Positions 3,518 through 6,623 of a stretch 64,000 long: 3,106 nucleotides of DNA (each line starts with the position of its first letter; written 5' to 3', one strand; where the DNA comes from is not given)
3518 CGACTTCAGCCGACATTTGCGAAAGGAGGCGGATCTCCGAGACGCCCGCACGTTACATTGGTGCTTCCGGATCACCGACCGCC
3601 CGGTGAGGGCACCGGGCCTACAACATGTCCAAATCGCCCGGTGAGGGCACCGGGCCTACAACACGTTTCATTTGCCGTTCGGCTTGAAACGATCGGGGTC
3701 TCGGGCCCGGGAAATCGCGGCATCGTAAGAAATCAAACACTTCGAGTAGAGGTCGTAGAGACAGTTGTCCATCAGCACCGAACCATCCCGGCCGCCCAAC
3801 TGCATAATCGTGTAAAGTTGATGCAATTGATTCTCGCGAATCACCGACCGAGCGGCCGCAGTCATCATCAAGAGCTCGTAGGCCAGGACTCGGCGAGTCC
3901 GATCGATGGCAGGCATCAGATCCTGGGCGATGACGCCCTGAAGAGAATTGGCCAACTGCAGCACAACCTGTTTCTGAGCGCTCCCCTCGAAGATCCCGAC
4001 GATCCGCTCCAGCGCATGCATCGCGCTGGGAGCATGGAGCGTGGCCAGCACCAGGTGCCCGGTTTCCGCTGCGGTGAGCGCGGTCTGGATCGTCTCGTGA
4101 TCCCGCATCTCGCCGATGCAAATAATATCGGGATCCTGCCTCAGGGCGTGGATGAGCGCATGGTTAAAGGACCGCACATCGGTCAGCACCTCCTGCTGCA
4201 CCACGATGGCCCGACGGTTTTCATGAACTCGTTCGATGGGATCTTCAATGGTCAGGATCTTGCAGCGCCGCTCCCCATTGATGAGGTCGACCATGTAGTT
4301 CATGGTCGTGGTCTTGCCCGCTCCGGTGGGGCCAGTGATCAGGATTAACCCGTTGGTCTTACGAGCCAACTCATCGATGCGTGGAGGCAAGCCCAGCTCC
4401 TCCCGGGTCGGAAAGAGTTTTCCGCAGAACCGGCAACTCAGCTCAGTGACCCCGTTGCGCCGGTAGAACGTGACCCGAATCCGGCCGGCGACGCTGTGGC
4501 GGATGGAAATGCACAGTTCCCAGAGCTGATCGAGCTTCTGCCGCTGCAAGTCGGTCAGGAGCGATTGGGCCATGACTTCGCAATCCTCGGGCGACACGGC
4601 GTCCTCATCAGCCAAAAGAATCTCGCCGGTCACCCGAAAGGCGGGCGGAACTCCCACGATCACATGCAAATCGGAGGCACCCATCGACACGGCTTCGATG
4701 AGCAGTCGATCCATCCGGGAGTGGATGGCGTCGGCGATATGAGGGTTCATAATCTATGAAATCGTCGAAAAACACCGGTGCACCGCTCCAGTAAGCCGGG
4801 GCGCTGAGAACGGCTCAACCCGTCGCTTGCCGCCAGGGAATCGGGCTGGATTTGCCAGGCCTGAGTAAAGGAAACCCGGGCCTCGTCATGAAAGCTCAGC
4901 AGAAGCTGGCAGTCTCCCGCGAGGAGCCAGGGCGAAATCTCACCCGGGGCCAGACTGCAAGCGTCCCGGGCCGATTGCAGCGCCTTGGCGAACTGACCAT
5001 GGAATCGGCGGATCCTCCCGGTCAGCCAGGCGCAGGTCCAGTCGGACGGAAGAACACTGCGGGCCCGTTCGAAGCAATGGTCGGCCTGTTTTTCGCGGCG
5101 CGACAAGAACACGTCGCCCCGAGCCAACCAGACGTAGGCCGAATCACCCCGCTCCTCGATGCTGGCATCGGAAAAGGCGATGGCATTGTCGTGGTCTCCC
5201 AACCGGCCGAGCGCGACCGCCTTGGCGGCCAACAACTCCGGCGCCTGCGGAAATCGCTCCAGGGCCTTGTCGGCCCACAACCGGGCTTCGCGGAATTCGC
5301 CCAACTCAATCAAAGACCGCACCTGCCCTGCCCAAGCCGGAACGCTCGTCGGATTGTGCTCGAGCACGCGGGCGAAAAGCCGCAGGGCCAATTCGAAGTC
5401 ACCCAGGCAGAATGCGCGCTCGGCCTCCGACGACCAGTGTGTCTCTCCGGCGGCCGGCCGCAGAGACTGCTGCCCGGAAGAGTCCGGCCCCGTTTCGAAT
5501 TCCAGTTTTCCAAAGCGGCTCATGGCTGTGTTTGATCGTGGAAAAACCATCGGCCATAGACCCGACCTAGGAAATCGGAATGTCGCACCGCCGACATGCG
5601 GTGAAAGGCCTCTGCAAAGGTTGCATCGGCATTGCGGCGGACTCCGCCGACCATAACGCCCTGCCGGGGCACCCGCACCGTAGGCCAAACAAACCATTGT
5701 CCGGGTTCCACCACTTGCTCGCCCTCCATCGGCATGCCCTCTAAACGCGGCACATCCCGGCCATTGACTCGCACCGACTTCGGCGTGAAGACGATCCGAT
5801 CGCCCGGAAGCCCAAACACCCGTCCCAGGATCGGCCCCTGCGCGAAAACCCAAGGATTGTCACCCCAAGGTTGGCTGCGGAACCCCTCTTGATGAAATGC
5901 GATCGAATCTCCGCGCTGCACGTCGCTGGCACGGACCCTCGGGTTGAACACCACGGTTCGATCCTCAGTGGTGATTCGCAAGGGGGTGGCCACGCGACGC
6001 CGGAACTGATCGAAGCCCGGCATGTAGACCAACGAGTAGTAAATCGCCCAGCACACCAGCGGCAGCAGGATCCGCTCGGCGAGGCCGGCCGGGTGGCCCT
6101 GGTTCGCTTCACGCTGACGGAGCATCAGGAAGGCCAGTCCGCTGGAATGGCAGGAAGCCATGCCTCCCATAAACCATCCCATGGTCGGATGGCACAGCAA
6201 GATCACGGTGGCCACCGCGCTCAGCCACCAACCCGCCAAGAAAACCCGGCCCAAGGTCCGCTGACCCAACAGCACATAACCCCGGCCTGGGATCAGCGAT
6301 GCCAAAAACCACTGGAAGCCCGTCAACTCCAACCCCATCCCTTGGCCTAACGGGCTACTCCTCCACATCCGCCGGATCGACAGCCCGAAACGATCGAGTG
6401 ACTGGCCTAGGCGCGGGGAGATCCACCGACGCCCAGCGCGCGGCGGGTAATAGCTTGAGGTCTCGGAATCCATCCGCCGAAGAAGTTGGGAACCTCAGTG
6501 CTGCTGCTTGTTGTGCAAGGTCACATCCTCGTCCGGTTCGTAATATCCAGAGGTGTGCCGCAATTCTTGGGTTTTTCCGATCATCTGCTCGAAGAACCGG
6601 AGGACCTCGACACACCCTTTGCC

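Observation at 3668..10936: Ten co-directional, tightly coupled genes: ECF sigma, small ORF, PflX-like radical SAM, small ORF, AAA+ ATPase, DUF1257, DUF2997, S26-like pseudo-peptidase, TPR protein, orphan PilT ATPase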

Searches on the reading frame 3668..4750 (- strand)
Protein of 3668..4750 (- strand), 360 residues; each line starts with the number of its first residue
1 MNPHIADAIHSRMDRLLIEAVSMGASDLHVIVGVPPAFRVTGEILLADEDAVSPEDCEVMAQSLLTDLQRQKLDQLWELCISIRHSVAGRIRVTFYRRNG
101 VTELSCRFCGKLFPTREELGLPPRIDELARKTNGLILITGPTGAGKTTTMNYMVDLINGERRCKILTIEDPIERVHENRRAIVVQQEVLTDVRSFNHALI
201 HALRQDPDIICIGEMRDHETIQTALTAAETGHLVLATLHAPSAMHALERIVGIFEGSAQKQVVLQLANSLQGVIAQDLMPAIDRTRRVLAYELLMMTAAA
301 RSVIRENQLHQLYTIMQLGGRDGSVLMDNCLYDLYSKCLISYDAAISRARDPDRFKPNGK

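Call 4: search_protein_families(library=pfam, proteins=[window:3668-4750:-], max_evalue=0.01)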
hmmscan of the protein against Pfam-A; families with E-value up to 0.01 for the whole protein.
window:3668-4750:- (360 aa): 14 families
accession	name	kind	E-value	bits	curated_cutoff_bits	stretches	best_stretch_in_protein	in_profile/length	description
PF00437.27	T2SSE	-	2.9e-43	148.4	24.9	1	124-288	133-287/370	Type II/IV secretion system protein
PF13401.12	AAA_22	-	5e-07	30.5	27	1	131-236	3-91/130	AAA domain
PF20720.3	nSTAND3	-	0.00077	19.6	27.2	1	131-183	15-69/155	Novel STAND NTPase 3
PF13476.12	AAA_23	-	0.00085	20.4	27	1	133-151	19-37/201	AAA domain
PF13238.12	AAA_18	-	0.00089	20.1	29.4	1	136-267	1-100/128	AAA domain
PF13604.12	AAA_30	-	0.0011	19.2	27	1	126-158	11-43/191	AAA domain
PF13191.12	AAA_16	-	0.0014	19.6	32.6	1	128-234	19-135/167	AAA ATPase domain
PF13173.12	AAA_14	-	0.0014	19.1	27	1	133-224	2-80/129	AAA domain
PF25199.1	nSTAND_NTPase5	-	0.0016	18.7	34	1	130-193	38-88/145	Novel STAND NTPase 5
PF03266.21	NTPase_1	-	0.003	17.9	23.9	0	136-158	2-24/168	NTPase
PF02492.25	cobW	-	0.0039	17.2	20.7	1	136-185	3-50/180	CobW/HypB/UreG, nucleotide-binding domain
PF00005.33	ABC_tran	-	0.0042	18.1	25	1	134-189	12-70/137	ABC transporter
PF13245.12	AAA_19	-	0.0061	17.2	25.1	0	133-189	11-61/134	AAA domain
PF13555.12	AAA_29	-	0.0085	16.3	27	0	131-156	20-45/61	P-loop containing region of AAA domain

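Call 5: search_protein_families(library=ncbifam, proteins=[window:3668-4750:-], max_evalue=0.01)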
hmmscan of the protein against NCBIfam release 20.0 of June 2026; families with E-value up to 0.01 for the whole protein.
window:3668-4750:- (360 aa): 29 families (the best 25 are shown)
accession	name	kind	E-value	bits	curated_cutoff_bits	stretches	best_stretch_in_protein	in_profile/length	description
TIGR01420.1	pilT_fam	subfamily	2.4e-111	372.3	319.1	1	13-353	2-342/343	PilT/PilU family type 4a pilus ATPase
NF041000.1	ATPase_ComGA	equivalog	2.3e-37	128.4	300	1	125-280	120-266/267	competence type IV pilus ATPase ComGA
TIGR02525.1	plasmid_TraJ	equivalog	7.5e-36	123.9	368.3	1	91-306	107-324/372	plasmid transfer ATPase TraJ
TIGR02533.1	type_II_gspE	equivalog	3.5e-35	121.6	630.25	1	124-283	234-383/486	type II secretion system ATPase GspE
TIGR02538.1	type_IV_pilB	equivalog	3e-32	112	675.65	1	130-279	313-452/564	type IV-A pilus assembly ATPase PilB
NF053534.1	T4PilAsmATPsTfpB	equivalog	1.1e-31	110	850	1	126-279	329-472/584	type IV pilus assembly ATPase TfpB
TIGR02524.1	dot_icm_DotB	equivalog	1.7e-31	109.7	463.3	1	12-314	5-319/358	Dot/Icm type IV secretion system ATPase DotB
NF007755.0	PRK10436.1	equivalog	3.5e-30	105.1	617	1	129-279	215-355/465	type II secretion system protein GspE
NF058587.1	archaellum_moto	equivalog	1.4e-17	63.6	550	1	136-252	278-395/527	archaellum flagellar ATPase motor FlaI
TIGR02788.1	VirB11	equivalog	8.8e-17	61.1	249.95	1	80-258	85-270/308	P-type DNA transfer ATPase VirB11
TIGR02782.1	TrbB_P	equivalog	4.5e-15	55.7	304.55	1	135-267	138-269/303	P-type conjugative transfer ATPase TrbB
TIGR03819.1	heli_sec_ATPase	hypoth_equivalog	2.5e-11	43.4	373.15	1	136-276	181-325/340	TadA family conjugal transfer-associated ATPase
NF010407.0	PRK13833.1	subfamily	3.1e-11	43.3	499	1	136-288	147-291/323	conjugal transfer protein TrbB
NF010469.0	PRK13894.1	subfamily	1.3e-10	41.1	508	1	135-252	151-266/320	conjugal transfer ATPase TrbB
NF010425.0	PRK13851.1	equivalog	3.3e-10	39.4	461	1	135-261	164-291/344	type IV secretion system protein VirB11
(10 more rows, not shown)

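Call 7: search_protein_families(library=padloc, proteins=[window:3668-4750:-], max_evalue=0.01)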
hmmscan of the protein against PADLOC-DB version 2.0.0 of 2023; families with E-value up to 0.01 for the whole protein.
window:3668-4750:- (360 aa): 3 families
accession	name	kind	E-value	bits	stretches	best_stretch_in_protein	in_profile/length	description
PDLC04140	mad8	-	3.6e-06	24.7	1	131-173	25-67/314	mads_8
PDLC04135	mad3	-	0.0029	15.2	1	133-154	22-43/374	mads_3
PDLC03802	RTasHel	-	0.0038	14.1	1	127-168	12-55/675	DRT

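Call 92: search_solved_structures(query=window:3668-4750:-, max_evalue=1e-20, show_alignments=1)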
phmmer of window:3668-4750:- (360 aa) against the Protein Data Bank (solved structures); distinct sequences matched with E-value up to 1e-20: 16.
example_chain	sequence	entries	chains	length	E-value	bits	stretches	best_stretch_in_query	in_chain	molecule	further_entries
2ewv_A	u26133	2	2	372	4e-84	286.2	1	15-354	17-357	twitching motility protein PilT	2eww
2gsz_A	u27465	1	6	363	4.5e-84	286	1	16-354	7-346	twitching motility protein PilT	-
6ojx_A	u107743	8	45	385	6.2e-84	285.5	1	11-356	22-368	Twitching motility pilus retraction ATPase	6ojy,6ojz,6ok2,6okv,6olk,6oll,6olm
5zfq_A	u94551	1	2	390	2.5e-83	283.6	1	6-356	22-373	Twitching motility pilus retraction protein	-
3jvu_A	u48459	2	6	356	2e-72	247.7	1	16-355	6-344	Twitching mobility protein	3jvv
5fl3_A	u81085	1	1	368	4e-72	246.7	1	17-356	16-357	PILI RETRACTION PROTEIN PILT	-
9n32_A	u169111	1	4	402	3.5e-65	223.9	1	9-350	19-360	PilU protein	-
2eyu_A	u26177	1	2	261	4.4e-65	223.6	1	114-354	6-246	twitching motility protein PilT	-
10my_A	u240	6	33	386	1.8e-59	205.2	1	11-347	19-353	PilT/PilU family type 4a pilus ATPase | Twitching motility protein PilT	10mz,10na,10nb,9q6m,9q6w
6geb_A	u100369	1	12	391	2.5e-29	106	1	13-312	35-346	DotB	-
6gef_A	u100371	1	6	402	2.2e-24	89.8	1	117-301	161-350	Type IV secretion system protein DotB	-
4pht_A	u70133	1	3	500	8.7e-24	87.8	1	13-280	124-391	General secretory pathway protein E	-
1p9r_A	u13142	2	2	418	1.7e-23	86.9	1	14-279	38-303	General secretion pathway protein E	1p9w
4kss_A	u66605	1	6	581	3.6e-23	85.8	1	14-279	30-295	Type II secretion system protein E, hemolysin-coregulated protein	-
4ksr_A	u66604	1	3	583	3.7e-23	85.8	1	14-279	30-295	Type II secretion system protein E, Hemolysin-coregulated protein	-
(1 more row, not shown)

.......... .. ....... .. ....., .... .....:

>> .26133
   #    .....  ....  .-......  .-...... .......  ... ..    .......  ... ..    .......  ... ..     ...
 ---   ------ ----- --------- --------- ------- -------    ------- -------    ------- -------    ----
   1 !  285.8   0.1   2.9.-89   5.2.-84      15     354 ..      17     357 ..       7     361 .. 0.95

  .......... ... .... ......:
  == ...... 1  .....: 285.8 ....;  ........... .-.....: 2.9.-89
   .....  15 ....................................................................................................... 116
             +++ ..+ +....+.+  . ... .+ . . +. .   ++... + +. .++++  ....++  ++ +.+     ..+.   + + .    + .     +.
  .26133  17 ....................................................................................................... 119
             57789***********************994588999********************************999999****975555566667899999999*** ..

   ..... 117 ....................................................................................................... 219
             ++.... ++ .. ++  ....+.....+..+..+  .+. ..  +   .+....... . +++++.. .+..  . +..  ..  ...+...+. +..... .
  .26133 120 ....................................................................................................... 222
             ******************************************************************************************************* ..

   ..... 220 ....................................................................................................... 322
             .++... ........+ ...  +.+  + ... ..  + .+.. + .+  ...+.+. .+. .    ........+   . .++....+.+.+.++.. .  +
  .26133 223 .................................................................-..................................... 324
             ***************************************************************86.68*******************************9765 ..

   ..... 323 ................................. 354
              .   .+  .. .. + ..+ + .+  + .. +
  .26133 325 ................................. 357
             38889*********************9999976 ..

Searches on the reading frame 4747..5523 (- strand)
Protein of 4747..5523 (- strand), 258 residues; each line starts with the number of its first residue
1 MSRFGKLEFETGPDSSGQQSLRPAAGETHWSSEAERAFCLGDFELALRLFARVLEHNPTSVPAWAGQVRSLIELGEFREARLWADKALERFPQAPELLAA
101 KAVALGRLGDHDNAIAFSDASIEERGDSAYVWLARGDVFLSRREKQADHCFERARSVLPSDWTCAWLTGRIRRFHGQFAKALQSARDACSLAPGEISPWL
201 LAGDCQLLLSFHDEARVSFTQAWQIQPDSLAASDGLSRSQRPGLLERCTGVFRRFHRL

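Call 4: search_protein_families(library=pfam, proteins=[window:4747-5523:-], max_evalue=0.01)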
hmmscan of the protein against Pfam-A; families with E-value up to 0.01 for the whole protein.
window:4747-5523:- (258 aa): 13 families
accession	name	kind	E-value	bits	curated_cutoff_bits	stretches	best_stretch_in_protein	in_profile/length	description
PF07719.23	TPR_2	-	2.2e-16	59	27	1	31-59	5-33/34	Tetratricopeptide repeat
PF13428.12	TPR_14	-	3.9e-15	55.3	23.5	1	63-102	3-42/44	Tetratricopeptide repeat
PF14559.12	TPR_19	-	7.6e-15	55.4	25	1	41-102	5-66/68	Tetratricopeptide repeat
PF13432.12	TPR_16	-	6.2e-13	49.4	32.7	2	35-95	5-65/65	Tetratricopeptide repeat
PF00515.34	TPR_1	-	6.2e-10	38.9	27.8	0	40-59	14-33/34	Tetratricopeptide repeat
PF13431.12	TPR_17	-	1.2e-08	35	24.4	0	85-115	3-33/34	Tetratricopeptide repeat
PF13181.12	TPR_8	-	1.4e-07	31.6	25.7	0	96-123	2-29/34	Tetratricopeptide repeat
PF16918.11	PknG_TPR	-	1.7e-07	30.8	27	1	145-239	111-204/340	Protein kinase G tetratricopeptide repeat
PF13424.12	TPR_12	-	2.8e-07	31.1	30.1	0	39-90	15-74/77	Tetratricopeptide repeat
PF12895.13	ANAPC3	-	4.1e-07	30.6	27.2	0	76-128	4-57/82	Anaphase-promoting complex, cyclosome, subunit 3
PF23914.1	TPR_CcmH_CycH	-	5.8e-06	26.7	42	0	193-231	47-85/158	Cytochrome c-type biogenesis protein H TPR domain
PF13174.12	TPR_6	-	0.0001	23.2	26.3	0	40-60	13-33/33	Tetratricopeptide repeat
PF13429.12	TPR_15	-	0.00083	19.3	26.2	1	27-135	146-254/280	Tetratricopeptide repeat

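Call 5: search_protein_families(library=ncbifam, proteins=[window:4747-5523:-], max_evalue=0.01)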
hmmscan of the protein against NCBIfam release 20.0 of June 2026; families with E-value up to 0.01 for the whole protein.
window:4747-5523:- (258 aa): 9 families
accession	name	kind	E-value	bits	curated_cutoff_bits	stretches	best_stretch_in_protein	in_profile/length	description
TIGR02917.1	PEP_TPR_lipo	equivalog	8.1e-14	50.5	312.2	2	35-114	201-280/899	XrtA/PEP-CTERM system TPR-repeat protein PrsT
TIGR03939.1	PGA_TPR_OMP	equivalog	1.2e-09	37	366.65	1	41-132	100-191/800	poly-beta-1,6 N-acetyl-D-glucosamine export porin PgaA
NF040959.1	MamA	equivalog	9.9e-06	25.1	200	1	40-132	84-176/204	magnetosome protein MamA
TIGR02552.1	LcrH_SycD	equivalog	5.5e-05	22.9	104.8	0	169-229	59-119/136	SycD/LcrH family type III secretion system chaperone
TIGR02521.1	type_IV_pilW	equivalog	0.0002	21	154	0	119-237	55-176/234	type IV pilus biogenesis/stability protein PilW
NF033920.0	C39_PA2778_fam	equivalog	0.0002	20.9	150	0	25-117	154-246/255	PA2778 family cysteine peptidase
NF052415.1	T3SS_chap_SctY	equivalog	0.0014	19.1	70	1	43-120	22-102/106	type III secretion apparatus assembly chaperone SctY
NF040561.1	PrimPol_Msp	equivalog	0.0056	15.3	200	1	33-87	31-85/515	CRISPR-associated primase-polymerase type A1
NF033758.1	gliding_GltE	equivalog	0.0077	15.2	225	0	40-193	167-321/411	adventurous gliding motility TPR repeat lipoprotein GltE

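Call 7: search_protein_families(library=padloc, proteins=[window:4747-5523:-], max_evalue=0.01)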
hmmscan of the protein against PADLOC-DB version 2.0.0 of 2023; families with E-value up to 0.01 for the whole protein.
window:4747-5523:- (258 aa): 0 families

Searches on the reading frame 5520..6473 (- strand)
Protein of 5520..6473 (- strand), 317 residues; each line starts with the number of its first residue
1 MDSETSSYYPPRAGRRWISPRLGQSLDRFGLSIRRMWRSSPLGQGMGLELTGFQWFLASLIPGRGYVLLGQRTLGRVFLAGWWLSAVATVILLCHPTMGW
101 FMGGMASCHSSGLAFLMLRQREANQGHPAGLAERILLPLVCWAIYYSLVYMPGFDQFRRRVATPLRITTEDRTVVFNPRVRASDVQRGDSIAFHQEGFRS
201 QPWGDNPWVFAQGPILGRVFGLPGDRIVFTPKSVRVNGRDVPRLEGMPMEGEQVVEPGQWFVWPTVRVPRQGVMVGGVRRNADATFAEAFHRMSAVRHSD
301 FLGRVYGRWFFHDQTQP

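Call 4: search_protein_families(library=pfam, proteins=[window:5520-6473:-], max_evalue=0.01)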
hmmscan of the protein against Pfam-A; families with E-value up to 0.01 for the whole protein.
window:5520-6473:- (317 aa): 1 family
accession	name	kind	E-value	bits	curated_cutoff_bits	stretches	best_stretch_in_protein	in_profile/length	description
PF10502.14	Peptidase_S26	-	7.1e-07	29.8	22.9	1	170-245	40-103/168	Signal peptidase, peptidase S26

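Call 5: search_protein_families(library=ncbifam, proteins=[window:5520-6473:-], max_evalue=0.01)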
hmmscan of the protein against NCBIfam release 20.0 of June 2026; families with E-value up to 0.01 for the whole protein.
window:5520-6473:- (317 aa): 1 family
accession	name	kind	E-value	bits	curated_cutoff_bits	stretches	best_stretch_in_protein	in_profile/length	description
TIGR02227.1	sigpep_I_bact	equivalog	6.1e-05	22.9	47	1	167-277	34-130/162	signal peptidase I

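Call 7: search_protein_families(library=padloc, proteins=[window:5520-6473:-], max_evalue=0.01)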
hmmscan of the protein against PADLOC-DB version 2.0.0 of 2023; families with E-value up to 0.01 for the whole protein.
window:5520-6473:- (317 aa): 0 families

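Call 66: search_solved_structures(query=A2, max_evalue=10)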
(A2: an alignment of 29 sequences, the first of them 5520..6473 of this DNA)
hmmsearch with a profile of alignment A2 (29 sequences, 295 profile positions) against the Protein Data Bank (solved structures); distinct sequences matched with E-value up to 10: 10.
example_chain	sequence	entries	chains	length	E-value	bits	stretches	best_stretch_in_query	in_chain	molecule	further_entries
4nv4_A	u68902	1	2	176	6.2e-05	25.5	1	146-226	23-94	Signal peptidase I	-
4n31_A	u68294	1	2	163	9.8e-05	24.9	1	161-229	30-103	SipA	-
4wvg_A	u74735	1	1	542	0.00018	24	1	169-227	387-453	Maltose-binding periplasmic protein,Signal peptidase IB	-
4wvh_A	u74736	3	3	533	0.0002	23.8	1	171-227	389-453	Maltose-binding periplasmic protein,Signal peptidase IB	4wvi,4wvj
4k8w_A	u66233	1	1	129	0.003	20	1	174-229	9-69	LepA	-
2jer_A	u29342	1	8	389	0.1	14.9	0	234-279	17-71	AGMATINE DEIMINASE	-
2vlg_A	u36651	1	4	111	0.24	13.8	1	198-276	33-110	SPORULATION KINASE A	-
6uk5_A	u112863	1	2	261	0.51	12.7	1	23-122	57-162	CalS10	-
3nkh_A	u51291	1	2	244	1.6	11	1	193-225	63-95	Integrase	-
9jj3_B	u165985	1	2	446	4.2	9.7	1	65-169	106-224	Probable proton-coupled zinc antiporter SLC30A4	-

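Call 100: search_protein_families(library=phrogs, proteins=[window:5520-6473:-], max_evalue=0.001)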
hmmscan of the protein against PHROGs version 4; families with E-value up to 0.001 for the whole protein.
window:5520-6473:- (317 aa): 0 families
